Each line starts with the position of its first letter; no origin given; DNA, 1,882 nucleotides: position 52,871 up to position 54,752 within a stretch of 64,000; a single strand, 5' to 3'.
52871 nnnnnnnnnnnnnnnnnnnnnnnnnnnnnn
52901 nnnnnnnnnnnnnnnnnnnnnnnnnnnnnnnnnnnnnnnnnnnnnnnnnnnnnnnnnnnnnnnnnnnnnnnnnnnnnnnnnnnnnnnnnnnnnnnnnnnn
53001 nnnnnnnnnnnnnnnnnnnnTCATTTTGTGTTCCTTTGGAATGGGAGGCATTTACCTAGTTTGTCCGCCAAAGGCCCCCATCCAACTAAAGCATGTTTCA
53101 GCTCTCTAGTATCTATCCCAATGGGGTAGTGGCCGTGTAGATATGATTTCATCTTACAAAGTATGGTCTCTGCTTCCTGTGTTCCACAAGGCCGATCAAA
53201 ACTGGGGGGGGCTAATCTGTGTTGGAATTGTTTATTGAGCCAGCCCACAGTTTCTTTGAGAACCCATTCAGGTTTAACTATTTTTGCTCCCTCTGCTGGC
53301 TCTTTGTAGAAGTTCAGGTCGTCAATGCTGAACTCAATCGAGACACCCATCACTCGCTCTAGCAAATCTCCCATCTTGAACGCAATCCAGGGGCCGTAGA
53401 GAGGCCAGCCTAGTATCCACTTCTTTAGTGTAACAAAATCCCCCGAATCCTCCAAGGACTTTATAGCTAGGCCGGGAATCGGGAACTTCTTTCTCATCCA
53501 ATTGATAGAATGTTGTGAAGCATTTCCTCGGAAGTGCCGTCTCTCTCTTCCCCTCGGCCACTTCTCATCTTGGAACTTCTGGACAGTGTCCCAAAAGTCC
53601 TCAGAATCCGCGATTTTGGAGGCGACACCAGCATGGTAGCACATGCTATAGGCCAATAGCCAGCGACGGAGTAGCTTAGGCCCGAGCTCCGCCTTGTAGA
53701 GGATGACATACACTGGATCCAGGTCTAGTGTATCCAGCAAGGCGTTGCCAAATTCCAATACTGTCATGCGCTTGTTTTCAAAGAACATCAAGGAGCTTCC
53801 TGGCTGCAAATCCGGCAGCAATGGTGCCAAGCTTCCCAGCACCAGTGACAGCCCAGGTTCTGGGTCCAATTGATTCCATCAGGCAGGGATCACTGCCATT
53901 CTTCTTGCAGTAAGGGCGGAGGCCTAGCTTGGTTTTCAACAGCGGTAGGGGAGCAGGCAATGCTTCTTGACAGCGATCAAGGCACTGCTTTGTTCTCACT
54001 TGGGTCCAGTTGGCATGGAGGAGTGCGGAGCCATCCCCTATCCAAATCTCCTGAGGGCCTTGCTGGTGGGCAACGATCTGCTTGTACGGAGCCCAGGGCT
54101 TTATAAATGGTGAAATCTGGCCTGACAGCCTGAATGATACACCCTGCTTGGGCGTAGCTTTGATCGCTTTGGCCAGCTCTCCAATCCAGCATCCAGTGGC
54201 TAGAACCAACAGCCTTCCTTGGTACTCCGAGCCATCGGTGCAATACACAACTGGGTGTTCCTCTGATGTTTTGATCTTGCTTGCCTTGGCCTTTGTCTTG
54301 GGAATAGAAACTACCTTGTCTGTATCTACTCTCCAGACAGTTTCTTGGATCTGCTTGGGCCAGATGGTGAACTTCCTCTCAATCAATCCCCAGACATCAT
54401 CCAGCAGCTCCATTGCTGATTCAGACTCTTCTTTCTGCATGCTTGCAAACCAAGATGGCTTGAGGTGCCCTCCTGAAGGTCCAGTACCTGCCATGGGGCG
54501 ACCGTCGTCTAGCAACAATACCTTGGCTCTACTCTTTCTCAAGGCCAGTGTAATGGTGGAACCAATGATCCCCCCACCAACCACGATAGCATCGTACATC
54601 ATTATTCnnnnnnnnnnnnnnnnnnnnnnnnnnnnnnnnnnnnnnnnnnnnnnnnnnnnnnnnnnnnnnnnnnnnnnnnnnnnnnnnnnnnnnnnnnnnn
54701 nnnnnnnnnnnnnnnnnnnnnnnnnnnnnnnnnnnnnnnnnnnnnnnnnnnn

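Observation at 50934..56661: Seven-gene enzyme cassette (kinase / HxD..H oxygenase-like / ParB-like / unknown / FAD oxidase / radical SAM / amidoligase-like): candidate DNA or nucleotide hypermodification pathway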

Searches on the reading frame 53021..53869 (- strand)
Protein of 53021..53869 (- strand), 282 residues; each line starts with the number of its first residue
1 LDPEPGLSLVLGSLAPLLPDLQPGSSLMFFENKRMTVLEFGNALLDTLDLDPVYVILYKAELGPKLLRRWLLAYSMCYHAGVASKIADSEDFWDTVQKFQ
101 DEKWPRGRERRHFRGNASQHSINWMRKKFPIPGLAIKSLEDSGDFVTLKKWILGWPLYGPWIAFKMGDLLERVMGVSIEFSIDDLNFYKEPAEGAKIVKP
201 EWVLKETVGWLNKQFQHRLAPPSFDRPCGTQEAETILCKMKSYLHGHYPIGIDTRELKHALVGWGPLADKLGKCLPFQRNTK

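Call 3: search_protein_families(library=pfam, proteins=[window:53021-53869:-], max_evalue=1)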
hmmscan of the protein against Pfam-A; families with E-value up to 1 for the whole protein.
window:53021-53869:- (282 aa): 1 family
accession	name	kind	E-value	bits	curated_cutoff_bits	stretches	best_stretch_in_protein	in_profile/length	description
PF18724.6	ADDT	-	7.9e-09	36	26.2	1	52-245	24-228/232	Amino acid:DNA transferase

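Call 4: search_protein_families(library=phrogs, proteins=[window:53021-53869:-], max_evalue=0.01)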
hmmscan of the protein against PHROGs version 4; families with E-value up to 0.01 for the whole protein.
window:53021-53869:- (282 aa): 1 family
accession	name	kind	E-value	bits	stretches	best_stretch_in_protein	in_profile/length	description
phrog_6364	-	unknown function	1.1e-51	176.8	1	31-272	6-272/287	-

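Call 24: search_dna_similar(query=window:53021-53869:-, collection=phages, mode=protein, max_rows=30, max_evalue=0.001)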
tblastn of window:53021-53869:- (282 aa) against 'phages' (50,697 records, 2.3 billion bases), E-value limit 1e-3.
Records with a match: 95; places in all: 95; records where one place covers at least 80% of the query: 90.
Best place of each record, by identity: <60% 95.
By first word of the organism name: Pseudomonas 70; Bordetella 9; Rhizobium 3; Stenotrophomonas 2; Acinetobacter 2; Delftia 2; Rhodoferax 2; Sphaerotilus 1; Pseudanabaena 1; phage 1; and 2 more.
By host as written in the record: Pseudomonas aeruginosa 27; Pseudomonas aeruginosa PAO1 22; Bordetella bronchiseptica ATCC 10580 9; - 8; Pseudomonas sp. 5; Pseudomonas aeruginosa PA14 4; Pseudomonas aeruginosa strain PAO9505 2; Pseudomonas aeruginosa PAO-1 2; and 13 more.
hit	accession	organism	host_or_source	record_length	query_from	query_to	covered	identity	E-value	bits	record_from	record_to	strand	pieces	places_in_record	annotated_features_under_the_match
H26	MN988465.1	Rhizobium phage RHph_TM26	Rhizobium sp. N4311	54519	38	265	81%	36.4%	2e-39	151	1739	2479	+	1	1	hypothetical protein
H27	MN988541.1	Rhizobium phage RHph_I65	Rhizobium phaseoli INC1-2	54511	38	265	81%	36.1%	3e-38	148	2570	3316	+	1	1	hypothetical protein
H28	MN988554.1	Rhizobium phage RHph_I72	Rhizobium etli 343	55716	38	265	81%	36.1%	3e-38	148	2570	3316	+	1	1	hypothetical protein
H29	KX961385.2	Bordetella phage LK3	Bordetella bronchiseptica ATCC 10580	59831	34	276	86%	33.6%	1e-34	138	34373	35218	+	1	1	hypothetical protein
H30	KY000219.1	Bordetella phage CN2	Bordetella bronchiseptica ATCC 10580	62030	34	276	86%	33.2%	2e-34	137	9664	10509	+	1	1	hypothetical protein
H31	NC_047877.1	Bordetella phage CN2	Bordetella bronchiseptica ATCC 10580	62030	34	276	86%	33.2%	2e-34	137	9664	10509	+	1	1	hypothetical protein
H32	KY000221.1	Bordetella phage CN1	Bordetella bronchiseptica ATCC 10580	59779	34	276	86%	33.2%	2e-34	137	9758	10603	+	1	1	hypothetical protein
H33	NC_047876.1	Bordetella phage CN1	Bordetella bronchiseptica ATCC 10580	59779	34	276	86%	33.2%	2e-34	137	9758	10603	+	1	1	hypothetical protein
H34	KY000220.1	Bordetella phage FP1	Bordetella bronchiseptica ATCC 10580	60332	34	276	86%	33.2%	2e-34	137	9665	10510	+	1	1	hypothetical protein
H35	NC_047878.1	Bordetella phage FP1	Bordetella bronchiseptica ATCC 10580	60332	34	276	86%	33.2%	2e-34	137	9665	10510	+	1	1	hypothetical protein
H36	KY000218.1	Bordetella phage MW2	Bordetella bronchiseptica ATCC 10580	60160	34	276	86%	33.2%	9e-34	135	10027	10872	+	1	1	hypothetical protein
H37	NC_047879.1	Bordetella phage MW2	Bordetella bronchiseptica ATCC 10580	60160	34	276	86%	33.2%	9e-34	135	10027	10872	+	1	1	hypothetical protein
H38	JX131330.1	Pseudomonas phage MP1412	Pseudomonas aeruginosa PAO1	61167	34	274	85%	33.5%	6e-36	141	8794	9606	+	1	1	hypothetical protein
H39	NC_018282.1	Pseudomonas phage MP1412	Pseudomonas aeruginosa PAO1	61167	34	274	85%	33.5%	6e-36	141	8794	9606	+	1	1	hypothetical protein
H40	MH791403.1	Pseudomonas phage PaTs-2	Pseudomonas aeruginosa PAO1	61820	34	274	85%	33.5%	6e-36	141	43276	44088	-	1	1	hypothetical protein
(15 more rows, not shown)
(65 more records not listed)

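Call 48: search_protein_families(library=ncbifam, proteins=[window:53021-53869:-], max_evalue=0.1)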
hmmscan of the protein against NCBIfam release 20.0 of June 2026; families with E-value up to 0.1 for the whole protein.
window:53021-53869:- (282 aa): 0 families

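Call 96: search_solved_structures(query=window:53021-53869:-, max_evalue=0.01, show_alignments=2)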
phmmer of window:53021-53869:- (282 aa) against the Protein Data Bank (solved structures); distinct sequences matched with E-value up to 0.01: 2.
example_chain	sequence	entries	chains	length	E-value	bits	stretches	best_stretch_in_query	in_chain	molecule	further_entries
8z2m_A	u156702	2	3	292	4.4e-39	138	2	33-196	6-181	Glycinyltransferase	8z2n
25qc_A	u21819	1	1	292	3.7e-37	131.7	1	34-265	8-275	Amino acid:DNA transferase domain-containing protein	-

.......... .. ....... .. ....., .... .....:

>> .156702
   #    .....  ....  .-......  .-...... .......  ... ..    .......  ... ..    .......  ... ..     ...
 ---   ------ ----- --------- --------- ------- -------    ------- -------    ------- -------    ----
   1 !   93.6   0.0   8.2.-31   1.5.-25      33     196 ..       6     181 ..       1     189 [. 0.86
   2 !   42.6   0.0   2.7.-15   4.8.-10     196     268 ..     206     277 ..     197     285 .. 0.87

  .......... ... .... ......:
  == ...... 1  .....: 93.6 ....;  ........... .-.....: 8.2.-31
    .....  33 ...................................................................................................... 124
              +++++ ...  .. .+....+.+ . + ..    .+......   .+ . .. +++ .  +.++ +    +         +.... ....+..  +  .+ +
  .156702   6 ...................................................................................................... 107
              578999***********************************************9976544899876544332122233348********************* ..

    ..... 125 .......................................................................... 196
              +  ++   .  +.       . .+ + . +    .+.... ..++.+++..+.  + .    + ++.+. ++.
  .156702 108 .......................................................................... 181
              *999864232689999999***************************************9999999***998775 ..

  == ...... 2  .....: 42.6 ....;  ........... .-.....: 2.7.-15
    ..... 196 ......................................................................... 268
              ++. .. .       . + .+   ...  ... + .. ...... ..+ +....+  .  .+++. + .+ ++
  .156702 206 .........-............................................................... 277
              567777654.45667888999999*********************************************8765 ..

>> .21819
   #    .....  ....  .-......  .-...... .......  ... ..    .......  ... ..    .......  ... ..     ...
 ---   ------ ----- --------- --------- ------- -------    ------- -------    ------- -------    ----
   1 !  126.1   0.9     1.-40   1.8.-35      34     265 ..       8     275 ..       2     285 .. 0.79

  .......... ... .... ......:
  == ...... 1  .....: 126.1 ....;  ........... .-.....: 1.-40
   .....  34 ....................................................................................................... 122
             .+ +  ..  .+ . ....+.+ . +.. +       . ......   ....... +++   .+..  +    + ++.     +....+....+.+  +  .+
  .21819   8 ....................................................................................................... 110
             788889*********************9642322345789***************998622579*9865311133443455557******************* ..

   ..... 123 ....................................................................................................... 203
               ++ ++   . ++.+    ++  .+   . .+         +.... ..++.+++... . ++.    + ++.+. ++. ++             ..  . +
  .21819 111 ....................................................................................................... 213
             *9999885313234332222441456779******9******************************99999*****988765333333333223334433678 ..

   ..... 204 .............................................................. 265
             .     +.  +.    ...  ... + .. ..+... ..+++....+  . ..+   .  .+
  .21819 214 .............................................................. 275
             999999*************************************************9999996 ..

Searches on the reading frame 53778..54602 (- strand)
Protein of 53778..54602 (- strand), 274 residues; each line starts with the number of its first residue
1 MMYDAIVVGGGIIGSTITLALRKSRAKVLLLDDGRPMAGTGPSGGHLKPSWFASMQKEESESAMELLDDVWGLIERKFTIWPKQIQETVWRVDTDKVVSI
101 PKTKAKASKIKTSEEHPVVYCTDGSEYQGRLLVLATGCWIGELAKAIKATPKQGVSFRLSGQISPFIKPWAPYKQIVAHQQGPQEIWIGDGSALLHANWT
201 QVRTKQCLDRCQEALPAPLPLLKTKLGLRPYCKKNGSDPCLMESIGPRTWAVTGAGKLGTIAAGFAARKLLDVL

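Call 3: search_protein_families(library=pfam, proteins=[window:53778-54602:-], max_evalue=1)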
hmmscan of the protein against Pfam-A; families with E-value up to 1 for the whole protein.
window:53778-54602:- (274 aa): 10 families
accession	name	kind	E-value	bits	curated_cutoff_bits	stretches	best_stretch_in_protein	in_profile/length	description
PF01266.30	DAO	-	8e-19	68.8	27.9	2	106-270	171-350/353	FAD dependent oxidoreductase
PF07992.20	Pyr_redox_2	-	5.9e-07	29.6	26.1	1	3-140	1-111/291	Pyridine nucleotide-disulphide oxidoreductase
PF13450.12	NAD_binding_8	-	0.00064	20.4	21.9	1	7-39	1-33/68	NAD(P)-binding Rossmann-like domain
PF05834.18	Lycopene_cycl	-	0.053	13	23.4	0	102-139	104-142/380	Lycopene cyclase protein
PF01134.28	GIDA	-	0.058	12.9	22.1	0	106-154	117-166/391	Glucose inhibited division protein A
PF02558.23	ApbA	-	0.16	12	22.2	1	7-35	3-31/150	Ketopantoate reductase PanE/ApbA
PF00070.33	Pyr_redox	-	0.17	12.9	22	0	5-32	2-29/82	Pyridine nucleotide-disulphide oxidoreductase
PF13454.12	NAD_binding_9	-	0.24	11.8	21.8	0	96-137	112-153/155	FAD-NAD(P)-binding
PF02737.24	3HCDH_N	-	0.32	11.3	22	0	6-33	3-30/180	3-hydroxyacyl-CoA dehydrogenase, NAD binding domain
PF03486.20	HI0933_like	-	0.33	10.8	50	0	4-35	2-33/244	HI0933-like protein Rossmann domain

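Call 4: search_protein_families(library=phrogs, proteins=[window:53778-54602:-], max_evalue=0.01)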
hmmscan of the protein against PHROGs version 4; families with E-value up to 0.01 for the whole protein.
window:53778-54602:- (274 aa): 2 families
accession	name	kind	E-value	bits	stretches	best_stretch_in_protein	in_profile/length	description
phrog_16743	-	unknown function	5.1e-41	142.2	1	3-271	2-281/286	-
phrog_6397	-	DNA, RNA and nucleotide metabolism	0.0082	15.7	0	1-41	4-43/473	ribonucleotide reductase large subunit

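Call 25: search_dna_similar(query=window:53778-54602:-, collection=phages, mode=protein, max_rows=30, max_evalue=0.001)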
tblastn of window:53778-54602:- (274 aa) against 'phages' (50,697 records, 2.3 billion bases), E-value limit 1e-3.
Records with a match: 20; places in all: 20; records where one place covers at least 80% of the query: 20.
Best place of each record, by identity: <60% 20.
By first word of the organism name: Pseudomonas 17; Stenotrophomonas 1; phage 1; Rhizobium 1.
By host as written in the record: Pseudomonas aeruginosa 11; Pseudomonas sp. 3; Pseudomonas luteola 1; Pseudomonas aeruginosa PA14 1; Pseudomonas aeruginosa PAO-1 1; Stenotrophomonas maltophilia 1; - 1; Rhizobium sp. N4311 1.
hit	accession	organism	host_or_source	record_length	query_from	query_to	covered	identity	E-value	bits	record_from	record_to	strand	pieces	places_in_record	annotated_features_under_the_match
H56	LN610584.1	Pseudomonas phage vB_PaeS_PAO1_Ab19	Pseudomonas aeruginosa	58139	20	271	92%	33.6%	1e-30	125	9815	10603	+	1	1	record has no annotation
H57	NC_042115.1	Pseudomonas phage vB_PaeS_PAO1_Ab19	Pseudomonas aeruginosa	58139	20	271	92%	33.6%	1e-30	125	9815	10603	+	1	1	hypothetical protein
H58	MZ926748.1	Pseudomonas phage AIIMS-Plu-RaNi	Pseudomonas luteola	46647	20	271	92%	33.6%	5e-31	127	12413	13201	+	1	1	putative FAD dependent oxidoreductase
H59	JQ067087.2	Pseudomonas phage PaMx11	Pseudomonas aeruginosa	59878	20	271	92%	33.2%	1e-29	123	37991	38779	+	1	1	putative FAD dependent oxidoreductase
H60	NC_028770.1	Pseudomonas phage PaMx11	Pseudomonas aeruginosa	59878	20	271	92%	33.2%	1e-29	123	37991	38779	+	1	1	putative FAD dependent oxidoreductase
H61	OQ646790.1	Pseudomonas phage PA_LZ03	Pseudomonas aeruginosa PA14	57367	20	271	92%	33.2%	6e-30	124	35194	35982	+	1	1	putative FAD dependent oxidoreductase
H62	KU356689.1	Pseudomonas phage ZC01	Pseudomonas aeruginosa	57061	20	271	92%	32.8%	1e-30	125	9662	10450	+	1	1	hypothetical protein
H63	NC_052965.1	Pseudomonas phage ZC01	Pseudomonas aeruginosa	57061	20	271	92%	32.8%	1e-30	125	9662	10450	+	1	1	hypothetical protein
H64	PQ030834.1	Pseudomonas phage phiW8-1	Pseudomonas aeruginosa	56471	20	271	92%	32.8%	2e-30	125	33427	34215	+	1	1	record has no annotation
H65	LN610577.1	Pseudomonas phage vB_PaeS_PAO1_Ab18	Pseudomonas aeruginosa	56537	20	271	92%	32.8%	2e-30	125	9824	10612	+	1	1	ORF10: hypothetical protein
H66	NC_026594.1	Pseudomonas phage vB_PaeS_PAO1_Ab18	Pseudomonas aeruginosa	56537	20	271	92%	32.8%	2e-30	125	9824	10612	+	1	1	ORF10: hypothetical protein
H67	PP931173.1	Pseudomonas phage PAKlein3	Pseudomonas aeruginosa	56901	20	271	92%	32.8%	4e-30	124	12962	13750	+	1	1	VFDB virulence factor protein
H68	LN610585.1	Pseudomonas phage vB_PaeS_PAO1_Ab20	Pseudomonas aeruginosa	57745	20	271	92%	32.8%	1e-29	123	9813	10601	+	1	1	record has no annotation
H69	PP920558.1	Pseudomonas phage Lucjan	Pseudomonas aeruginosa PAO-1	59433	28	271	89%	33.5%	5e-30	124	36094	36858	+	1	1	hypothetical protein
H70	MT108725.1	Pseudomonas phage Epa5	Pseudomonas sp.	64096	20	274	93%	30.9%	6e-28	118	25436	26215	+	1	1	none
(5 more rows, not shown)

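Call 45: get_annotated_region(hit=H59, flank=4000)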
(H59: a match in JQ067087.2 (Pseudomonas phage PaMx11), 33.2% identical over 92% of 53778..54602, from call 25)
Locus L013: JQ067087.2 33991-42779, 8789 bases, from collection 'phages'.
description: Pseudomonas phage PaMx11, complete genome.
organism: Pseudomonas phage PaMx11 (NCBI taxid 1175657)
taxonomy: Viruses; Duplodnaviria; Heunggongvirae; Uroviricota; Caudoviricetes; Mesyanzhinovviridae; Bradleyvirinae; Abidjanvirus; Pseudomonas virus PaMx11
host: Pseudomonas aeruginosa; source: environmental water sample; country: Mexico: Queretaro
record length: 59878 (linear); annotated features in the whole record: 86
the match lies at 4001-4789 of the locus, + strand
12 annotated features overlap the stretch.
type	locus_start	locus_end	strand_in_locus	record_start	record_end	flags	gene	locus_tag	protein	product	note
CDS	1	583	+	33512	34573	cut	nrdB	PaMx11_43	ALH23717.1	putative ribonucleotide reductase small subunit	-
CDS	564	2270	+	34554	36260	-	nrdA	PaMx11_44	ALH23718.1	putative ribonucleotide reductase large subunit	-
regulatory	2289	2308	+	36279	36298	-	-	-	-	terminator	terminator_3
CDS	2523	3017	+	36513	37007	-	-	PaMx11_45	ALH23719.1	hypothetical protein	-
CDS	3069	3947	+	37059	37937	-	-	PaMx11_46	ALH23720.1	hypothetical protein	-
CDS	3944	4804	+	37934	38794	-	-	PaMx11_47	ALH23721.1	putative FAD dependent oxidoreductase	-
CDS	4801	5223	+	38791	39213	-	-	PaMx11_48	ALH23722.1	putative acetyltransferase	-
CDS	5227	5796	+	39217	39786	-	-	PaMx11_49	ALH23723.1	hypothetical protein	-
CDS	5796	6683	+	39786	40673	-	-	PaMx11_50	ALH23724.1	hypothetical protein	-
CDS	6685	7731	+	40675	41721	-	-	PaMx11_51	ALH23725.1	putative thymidylate synthase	-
CDS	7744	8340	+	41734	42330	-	thyA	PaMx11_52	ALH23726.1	putative HD domain-containing protein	-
CDS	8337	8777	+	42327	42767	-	-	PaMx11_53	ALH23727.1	hypothetical protein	-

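Call 48: search_protein_families(library=ncbifam, proteins=[window:53778-54602:-], max_evalue=0.1)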
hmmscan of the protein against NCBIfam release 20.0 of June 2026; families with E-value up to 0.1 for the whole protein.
window:53778-54602:- (274 aa): 38 families (the best 25 are shown)
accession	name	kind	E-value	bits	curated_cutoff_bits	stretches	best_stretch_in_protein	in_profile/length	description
NF005788.0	PRK07608.1-3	equivalog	9e-09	34.6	478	1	1-39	1-39/388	UbiH/UbiF family hydroxylase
TIGR01377.1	soxA_mon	subfamily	2.9e-08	32.9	479.65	2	3-45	1-43/381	amino oxidase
TIGR02352.1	thiamin_ThiO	equivalog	3.4e-07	29.7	250.8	1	6-49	2-46/351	glycine oxidase ThiO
NF008425.0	PRK11259.1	equivalog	2.6e-06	26.7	257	1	1-46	3-48/377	N-methyl-L-tryptophan oxidase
NF033460.1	glycerol3P_ox_II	equivalog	5.2e-06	25.9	460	1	3-36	2-35/361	type 2 glycerol-3-phosphate oxidase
TIGR01988.1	Ubi-OHases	subfamily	1.3e-05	24.3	224.65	1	4-37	1-35/387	ubiquinone biosynthesis hydroxylase, UbiH/UbiF/VisC/COQ6 family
TIGR02032.1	GG-red-SF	subfamily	2.2e-05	24.3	158.8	1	3-68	1-64/297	geranylgeranyl reductase family protein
NF004318.0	PRK05714.1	equivalog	0.00023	20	653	1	2-35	4-37/407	2-octaprenyl-3-methyl-6-methoxy-1,4-benzoquinol hydroxylase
NF005612.0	PRK07364.1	equivalog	0.00032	19.3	487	1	2-32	18-48/415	FAD-dependent hydroxylase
NF005951.1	PRK08020.1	equivalog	0.00049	19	590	1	2-39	2-39/388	3-demethoxyubiquinol 3-hydroxylase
TIGR01790.1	carotene-cycl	subfamily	0.00068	18.9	209.5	1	4-138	1-138/387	lycopene cyclase family protein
NF040813.1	pro_dh_Thprot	equivalog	0.00095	18.4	600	0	5-37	2-34/362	D-proline dehydrogenase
NF006021.0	PRK08163.1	equivalog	0.0011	18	459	0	4-55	7-57/398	3-hydroxybenzoate 6-monooxygenase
NF053717.1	VnlPnlRedVprA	equivalog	0.0011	17.9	600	1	2-41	6-45/481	vinyl phenol reductase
NF005112.0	PRK06545.2-4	subfamily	0.0017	17.4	294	1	2-33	2-33/356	prephenate dehydrogenase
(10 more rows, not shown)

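Call 97: search_solved_structures(query=window:53778-54602:-, max_evalue=0.001, show_alignments=1)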
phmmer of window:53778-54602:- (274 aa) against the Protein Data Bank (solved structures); distinct sequences matched with E-value up to 0.001: 2.
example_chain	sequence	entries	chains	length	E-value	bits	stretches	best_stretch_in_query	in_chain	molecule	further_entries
8z2o_A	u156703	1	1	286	6.1e-45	156.9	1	2-271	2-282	Flavin-dependent lyase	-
8z79_A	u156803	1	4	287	1.1e-44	156.1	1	2-271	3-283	Flavin-dependent lyase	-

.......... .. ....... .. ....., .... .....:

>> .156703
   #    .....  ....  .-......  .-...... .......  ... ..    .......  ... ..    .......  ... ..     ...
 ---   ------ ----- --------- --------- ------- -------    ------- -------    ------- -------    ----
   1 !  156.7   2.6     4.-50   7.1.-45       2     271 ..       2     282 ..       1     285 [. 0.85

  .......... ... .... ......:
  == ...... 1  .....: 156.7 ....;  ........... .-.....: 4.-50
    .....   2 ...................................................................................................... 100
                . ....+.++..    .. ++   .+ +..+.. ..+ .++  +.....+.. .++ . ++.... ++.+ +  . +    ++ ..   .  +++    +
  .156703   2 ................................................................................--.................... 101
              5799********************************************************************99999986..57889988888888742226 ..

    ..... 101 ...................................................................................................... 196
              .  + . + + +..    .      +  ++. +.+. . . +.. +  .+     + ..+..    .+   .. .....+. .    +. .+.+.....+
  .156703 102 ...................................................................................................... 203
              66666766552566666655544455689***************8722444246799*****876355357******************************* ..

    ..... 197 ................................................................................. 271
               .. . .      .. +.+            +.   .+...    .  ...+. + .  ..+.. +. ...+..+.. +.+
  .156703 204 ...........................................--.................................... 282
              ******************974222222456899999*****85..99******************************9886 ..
